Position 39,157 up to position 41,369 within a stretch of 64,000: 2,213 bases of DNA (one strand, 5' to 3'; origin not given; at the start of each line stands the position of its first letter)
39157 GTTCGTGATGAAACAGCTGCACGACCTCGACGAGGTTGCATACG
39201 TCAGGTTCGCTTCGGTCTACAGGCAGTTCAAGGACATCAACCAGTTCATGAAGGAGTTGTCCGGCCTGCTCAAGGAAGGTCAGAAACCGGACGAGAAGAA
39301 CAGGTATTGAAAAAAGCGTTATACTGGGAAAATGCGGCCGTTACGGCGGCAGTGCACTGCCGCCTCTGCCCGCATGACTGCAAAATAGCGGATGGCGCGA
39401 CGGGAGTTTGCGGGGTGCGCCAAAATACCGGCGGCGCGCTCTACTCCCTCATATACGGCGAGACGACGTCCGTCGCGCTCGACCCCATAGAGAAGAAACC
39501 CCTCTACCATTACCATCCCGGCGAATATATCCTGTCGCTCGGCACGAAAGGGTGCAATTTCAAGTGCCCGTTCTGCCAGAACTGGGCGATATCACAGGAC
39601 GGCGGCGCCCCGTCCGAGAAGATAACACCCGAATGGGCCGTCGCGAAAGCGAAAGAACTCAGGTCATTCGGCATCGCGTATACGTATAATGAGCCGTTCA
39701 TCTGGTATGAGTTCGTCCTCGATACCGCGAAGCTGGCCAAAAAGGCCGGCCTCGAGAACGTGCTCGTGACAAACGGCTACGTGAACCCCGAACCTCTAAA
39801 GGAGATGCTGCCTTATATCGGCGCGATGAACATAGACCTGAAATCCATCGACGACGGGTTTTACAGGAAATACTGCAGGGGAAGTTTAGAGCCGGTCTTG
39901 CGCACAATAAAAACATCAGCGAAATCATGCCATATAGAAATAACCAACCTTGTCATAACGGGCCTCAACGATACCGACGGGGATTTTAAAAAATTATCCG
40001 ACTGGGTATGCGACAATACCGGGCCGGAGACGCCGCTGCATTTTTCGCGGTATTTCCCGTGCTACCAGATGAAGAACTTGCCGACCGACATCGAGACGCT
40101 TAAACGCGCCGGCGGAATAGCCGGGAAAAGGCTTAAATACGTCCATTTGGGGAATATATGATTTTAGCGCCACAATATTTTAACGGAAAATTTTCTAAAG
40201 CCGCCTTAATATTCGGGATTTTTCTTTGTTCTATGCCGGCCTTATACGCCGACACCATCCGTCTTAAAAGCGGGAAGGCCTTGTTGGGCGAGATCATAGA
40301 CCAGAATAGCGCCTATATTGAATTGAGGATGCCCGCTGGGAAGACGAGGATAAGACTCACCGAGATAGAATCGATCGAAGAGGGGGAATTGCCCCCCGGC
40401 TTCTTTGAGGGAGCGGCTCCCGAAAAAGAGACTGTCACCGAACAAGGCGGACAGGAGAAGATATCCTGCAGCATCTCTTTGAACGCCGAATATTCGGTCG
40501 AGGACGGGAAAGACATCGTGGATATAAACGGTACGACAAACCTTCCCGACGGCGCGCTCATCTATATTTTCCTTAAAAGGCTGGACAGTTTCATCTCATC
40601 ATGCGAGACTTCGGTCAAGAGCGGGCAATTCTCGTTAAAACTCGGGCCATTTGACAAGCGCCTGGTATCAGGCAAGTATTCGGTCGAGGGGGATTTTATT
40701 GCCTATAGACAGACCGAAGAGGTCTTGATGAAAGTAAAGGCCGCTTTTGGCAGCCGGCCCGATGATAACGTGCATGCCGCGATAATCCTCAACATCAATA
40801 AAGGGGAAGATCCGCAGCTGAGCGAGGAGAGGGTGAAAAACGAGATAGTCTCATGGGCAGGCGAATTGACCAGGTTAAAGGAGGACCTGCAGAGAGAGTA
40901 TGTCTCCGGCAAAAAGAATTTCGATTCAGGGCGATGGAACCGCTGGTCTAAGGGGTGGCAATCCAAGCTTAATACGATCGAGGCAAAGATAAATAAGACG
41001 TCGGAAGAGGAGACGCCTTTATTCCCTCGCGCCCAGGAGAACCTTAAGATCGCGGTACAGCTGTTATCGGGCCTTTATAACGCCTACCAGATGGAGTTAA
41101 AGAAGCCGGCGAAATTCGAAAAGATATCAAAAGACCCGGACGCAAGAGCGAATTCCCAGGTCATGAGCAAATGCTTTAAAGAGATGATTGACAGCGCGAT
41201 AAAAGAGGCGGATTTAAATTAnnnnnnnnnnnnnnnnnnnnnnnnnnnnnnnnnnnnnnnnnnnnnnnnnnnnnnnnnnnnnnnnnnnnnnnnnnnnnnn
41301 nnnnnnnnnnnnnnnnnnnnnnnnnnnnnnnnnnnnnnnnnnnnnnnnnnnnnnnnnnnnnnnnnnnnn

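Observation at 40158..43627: Low-G+C two-gene island: secreted hypothetical protein + 801-aa orphan GspK-like pseudopilin with zinc-ribbon insert and LamG-like C-terminus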

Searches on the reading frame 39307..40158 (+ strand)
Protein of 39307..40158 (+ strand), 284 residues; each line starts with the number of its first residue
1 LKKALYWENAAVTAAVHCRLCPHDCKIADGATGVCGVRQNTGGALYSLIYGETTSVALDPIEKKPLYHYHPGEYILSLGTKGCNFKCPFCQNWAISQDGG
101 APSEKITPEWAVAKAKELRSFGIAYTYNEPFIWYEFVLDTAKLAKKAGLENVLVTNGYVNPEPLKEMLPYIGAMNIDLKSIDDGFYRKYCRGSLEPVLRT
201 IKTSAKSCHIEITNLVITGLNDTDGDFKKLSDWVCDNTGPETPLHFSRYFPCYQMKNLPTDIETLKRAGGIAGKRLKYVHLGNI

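Call 3: search_protein_families(library=pfam, proteins=[window:39307-40158:+], max_evalue=1)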
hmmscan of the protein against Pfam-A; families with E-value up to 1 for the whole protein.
window:39307-40158:+ (284 aa): 2 families
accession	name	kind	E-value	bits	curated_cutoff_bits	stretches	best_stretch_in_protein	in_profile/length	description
PF04055.27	Radical_SAM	-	1.5e-21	77.8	29.5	1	80-233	4-165/166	Radical SAM superfamily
PF13353.11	Fer4_12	-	0.0011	19.8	22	1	78-165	10-99/137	4Fe-4S single cluster domain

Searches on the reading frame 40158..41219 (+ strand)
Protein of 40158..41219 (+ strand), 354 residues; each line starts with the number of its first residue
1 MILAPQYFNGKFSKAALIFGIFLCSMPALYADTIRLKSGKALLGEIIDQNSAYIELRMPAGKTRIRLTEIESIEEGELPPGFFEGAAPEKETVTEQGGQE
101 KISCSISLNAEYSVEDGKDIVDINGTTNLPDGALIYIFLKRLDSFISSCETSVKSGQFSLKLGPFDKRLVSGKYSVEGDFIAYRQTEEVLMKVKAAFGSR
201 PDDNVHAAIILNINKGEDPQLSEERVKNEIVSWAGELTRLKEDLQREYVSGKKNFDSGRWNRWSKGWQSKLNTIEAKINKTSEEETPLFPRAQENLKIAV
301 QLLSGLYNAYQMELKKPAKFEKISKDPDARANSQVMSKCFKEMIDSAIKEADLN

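Call 3: search_protein_families(library=pfam, proteins=[window:40158-41219:+], max_evalue=1)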
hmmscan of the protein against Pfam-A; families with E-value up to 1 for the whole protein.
window:40158-41219:+ (354 aa): 0 families

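Call 4: search_protein_families(library=ncbifam, proteins=[window:40158-41219:+], max_evalue=1)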
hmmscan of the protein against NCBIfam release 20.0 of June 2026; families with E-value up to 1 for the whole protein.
window:40158-41219:+ (354 aa): 3 families
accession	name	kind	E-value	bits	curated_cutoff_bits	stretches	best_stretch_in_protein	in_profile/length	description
NF047433.1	Lepto_7_Nterm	domain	8.9e-12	44.6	43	1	17-73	1-58/63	LA_0442/LA_0875 N-terminal domain-containing protein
NF047503.1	LB_137_fam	subfamily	5.9e-08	32.3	200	1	21-76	3-58/288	LB_137 family protein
NF041881.1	PTPDL_fam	equivalog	0.0015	17.7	200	1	22-63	3-44/339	PTPDL family protein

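Call 18: find_homologous_proteins(query=window:40158-41219:+, max_evalue=0.001)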
Query window:40158-41219:+ (354 aa): 2 proteins with E <= 0.001 among 3102 candidates.
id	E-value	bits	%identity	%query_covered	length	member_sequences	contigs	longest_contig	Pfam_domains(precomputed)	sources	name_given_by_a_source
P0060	7.7e-231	783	100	100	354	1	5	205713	-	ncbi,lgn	-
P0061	2.9e-156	538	74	92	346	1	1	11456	-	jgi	jgi:hypothetical protein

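Call 20: find_encoding_contigs(protein=P0060, flank=3000, max_places=5)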
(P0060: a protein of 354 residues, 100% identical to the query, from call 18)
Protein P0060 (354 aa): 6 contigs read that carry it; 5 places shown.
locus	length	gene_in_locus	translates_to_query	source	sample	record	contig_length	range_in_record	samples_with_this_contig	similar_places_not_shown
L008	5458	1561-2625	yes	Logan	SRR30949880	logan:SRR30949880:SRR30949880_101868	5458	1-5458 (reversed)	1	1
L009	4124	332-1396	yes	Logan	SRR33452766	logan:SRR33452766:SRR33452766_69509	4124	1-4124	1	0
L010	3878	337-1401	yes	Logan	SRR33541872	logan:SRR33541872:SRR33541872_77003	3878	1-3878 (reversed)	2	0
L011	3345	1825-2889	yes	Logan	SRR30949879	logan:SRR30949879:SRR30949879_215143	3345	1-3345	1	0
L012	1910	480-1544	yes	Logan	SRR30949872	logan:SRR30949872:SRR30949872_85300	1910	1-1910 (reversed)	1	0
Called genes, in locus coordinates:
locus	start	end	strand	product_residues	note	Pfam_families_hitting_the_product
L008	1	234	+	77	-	?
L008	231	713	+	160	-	PF22811:Zn_ribbon_NrdR, PF03477:ATP-cone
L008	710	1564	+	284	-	PF04055:Radical_SAM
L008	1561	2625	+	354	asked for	-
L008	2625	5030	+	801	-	-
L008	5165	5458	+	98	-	?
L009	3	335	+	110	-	?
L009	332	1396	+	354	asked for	-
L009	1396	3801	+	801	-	-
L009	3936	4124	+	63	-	?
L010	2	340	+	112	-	?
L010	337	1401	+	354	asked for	-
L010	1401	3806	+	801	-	-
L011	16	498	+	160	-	PF00383:dCMP_cyt_deam_1, PF14437:MafB19-deam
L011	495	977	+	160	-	PF22811:Zn_ribbon_NrdR, PF03477:ATP-cone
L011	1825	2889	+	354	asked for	-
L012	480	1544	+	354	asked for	-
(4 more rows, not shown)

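Call 21: find_encoding_contigs(protein=P0061, flank=10000, max_places=3)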
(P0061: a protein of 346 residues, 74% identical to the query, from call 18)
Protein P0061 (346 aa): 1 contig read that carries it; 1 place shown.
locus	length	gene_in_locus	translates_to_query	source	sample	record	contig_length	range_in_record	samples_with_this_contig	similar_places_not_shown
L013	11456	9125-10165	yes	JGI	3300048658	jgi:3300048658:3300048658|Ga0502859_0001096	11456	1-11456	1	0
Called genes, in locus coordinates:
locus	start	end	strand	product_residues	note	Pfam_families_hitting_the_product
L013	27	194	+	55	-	PF13507:GATase_5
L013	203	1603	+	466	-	PF13230:GATase_4 (weak), PF13522:GATase_6, PF13537:GATase_7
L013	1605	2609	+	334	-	PF00586:AIRS, PF02769:AIRS_C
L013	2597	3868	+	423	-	PF02844:GARS_N, PF01071:GARS_A, PF02655:ATP-grasp_3 (weak), PF02222:ATP-grasp (weak), PF02843:GARS_C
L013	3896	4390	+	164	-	PF00731:AIRC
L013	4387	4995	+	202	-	PF01300:Sua5_yciO_yrdC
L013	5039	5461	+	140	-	PF01451:LMWPc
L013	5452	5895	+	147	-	PF02502:LacAB_rpiB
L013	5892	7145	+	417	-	PF00464:SHMT, PF00155:Aminotran_1_2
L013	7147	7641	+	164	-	PF00383:dCMP_cyt_deam_1, PF14437:MafB19-deam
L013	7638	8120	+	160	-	PF22811:Zn_ribbon_NrdR, PF03477:ATP-cone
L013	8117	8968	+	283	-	PF04055:Radical_SAM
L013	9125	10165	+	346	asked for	-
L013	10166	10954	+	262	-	-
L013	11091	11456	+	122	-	?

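Call 48: find_homologous_proteins(query=A2, max_evalue=0.001)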
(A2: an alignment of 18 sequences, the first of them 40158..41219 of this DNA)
Query A2 (18 sequences) (354 aa, profile of the alignment): 16 proteins with E <= 0.001 among 8000 candidates.
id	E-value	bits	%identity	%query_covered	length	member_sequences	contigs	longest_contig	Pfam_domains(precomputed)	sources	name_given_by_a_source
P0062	8.0e-126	438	30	80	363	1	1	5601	-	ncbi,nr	ncbi:MAG: hypothetical protein PHR22_03720 [Candidatus Omnitrophica bacterium]|nr:hypothetical prote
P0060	6.5e-120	418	100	100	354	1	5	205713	-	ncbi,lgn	-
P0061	5.5e-111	389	74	92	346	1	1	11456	-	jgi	jgi:hypothetical protein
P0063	1.0e-108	382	28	88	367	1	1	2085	-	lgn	-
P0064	7.1e-95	336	25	55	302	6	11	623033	-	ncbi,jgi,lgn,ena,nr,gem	ncbi:MAG: hypothetical protein KBB79_03110 [Candidatus Omnitrophica bacterium]|nr:hypothetical prote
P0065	1.7e-94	335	28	62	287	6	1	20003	-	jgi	-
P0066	3.2e-93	331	27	60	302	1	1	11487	-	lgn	-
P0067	9.7e-93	329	26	68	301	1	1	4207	-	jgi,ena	-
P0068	1.1e-91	326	28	60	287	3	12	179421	-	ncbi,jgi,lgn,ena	-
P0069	4.1e-91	324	27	64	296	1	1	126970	-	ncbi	-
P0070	5.2e-91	323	27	68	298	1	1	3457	-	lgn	-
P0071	1.3e-89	319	41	96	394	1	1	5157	-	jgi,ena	-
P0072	1.7e-89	318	24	70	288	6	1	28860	-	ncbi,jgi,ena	ncbi:MAG: hypothetical protein WCY23_02140 [Candidatus Omnitrophota bacterium]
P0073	2.0e-88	315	24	55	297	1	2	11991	-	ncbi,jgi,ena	-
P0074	1.3e-87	312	27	74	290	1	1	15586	-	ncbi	-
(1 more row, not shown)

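Call 61: predict_structure(alignment_id=A3)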
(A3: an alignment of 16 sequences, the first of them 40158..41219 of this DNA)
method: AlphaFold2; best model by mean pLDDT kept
length: 354 residues; sequences in the alignment: 16
mean_pLDDT: 80.1   pTM: 0.57
mean pLDDT of the five models: 80.1, 79.2, 78.5, 77.0, 73.8
residues with pLDDT >= 90: 177; 70-90: 107; 50-70: 24; < 50: 46
segments of 3 or more residues with pLDDT < 50: 1-29, 86-100
pLDDT, mean of each block of 10 residues (from residue 1): 29 29 37 89 91 89 91 86 56 32 83 92 94 94 85 96 89 90 88 77 80 77 84 97 95 92 96 94 77 92 92 83 58 82 92 71
secondary structure, 60 per line:
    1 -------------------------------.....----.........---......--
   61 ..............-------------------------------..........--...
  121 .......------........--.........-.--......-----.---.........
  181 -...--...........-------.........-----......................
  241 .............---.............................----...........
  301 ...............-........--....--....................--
elements in order: E32-36 E41-49 E53-58 E61-66 E70-74 E106-115 E118-127 E134-141 E144-152 E157-162 E172-180 H187-197 E205-213 H219-253 H257-284 H290-315 H317-324 H327-330 H333-352

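Call 78: search_protein_families(library=phrogs, proteins=[window:40158-41219:+], max_evalue=0.01)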
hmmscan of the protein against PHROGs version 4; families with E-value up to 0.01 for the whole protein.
window:40158-41219:+ (354 aa): 1 family
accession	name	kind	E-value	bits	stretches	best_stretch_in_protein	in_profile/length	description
phrog_10493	-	unknown function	0.00062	20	1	14-74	7-67/296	-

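Call 79: search_protein_representatives(alignment_id=A3)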
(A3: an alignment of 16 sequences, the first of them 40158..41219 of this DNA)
Query: 16 sequences, 348 profile positions. Proteins with E-value up to 0.001 (for the whole library): 632; up to 1e-10: 58; up to 1e-30: 25. The best 150 are listed.
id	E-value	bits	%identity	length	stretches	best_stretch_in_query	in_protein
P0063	4.2e-148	509.5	-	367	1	3-347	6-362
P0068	3.2e-134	463.9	-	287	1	80-347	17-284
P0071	7.7e-129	446.1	-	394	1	3-347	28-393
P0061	4.5e-128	443.6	-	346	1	19-347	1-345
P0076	4.2e-101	354.9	-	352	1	4-340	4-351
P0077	1.3e-81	290.9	-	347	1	11-340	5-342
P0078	9.0e-74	265.0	-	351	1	7-332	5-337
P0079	7.2e-73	262.1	-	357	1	5-338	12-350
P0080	5.2e-67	242.8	-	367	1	4-333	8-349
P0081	1.8e-65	237.7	-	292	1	94-340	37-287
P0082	1.9e-65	237.6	-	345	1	4-347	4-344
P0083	2.1e-62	227.7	-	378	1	1-312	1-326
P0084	2.2e-61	224.3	-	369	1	6-312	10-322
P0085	5.2e-61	223.1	-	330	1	20-340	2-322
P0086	1.1e-58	215.4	-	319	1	88-343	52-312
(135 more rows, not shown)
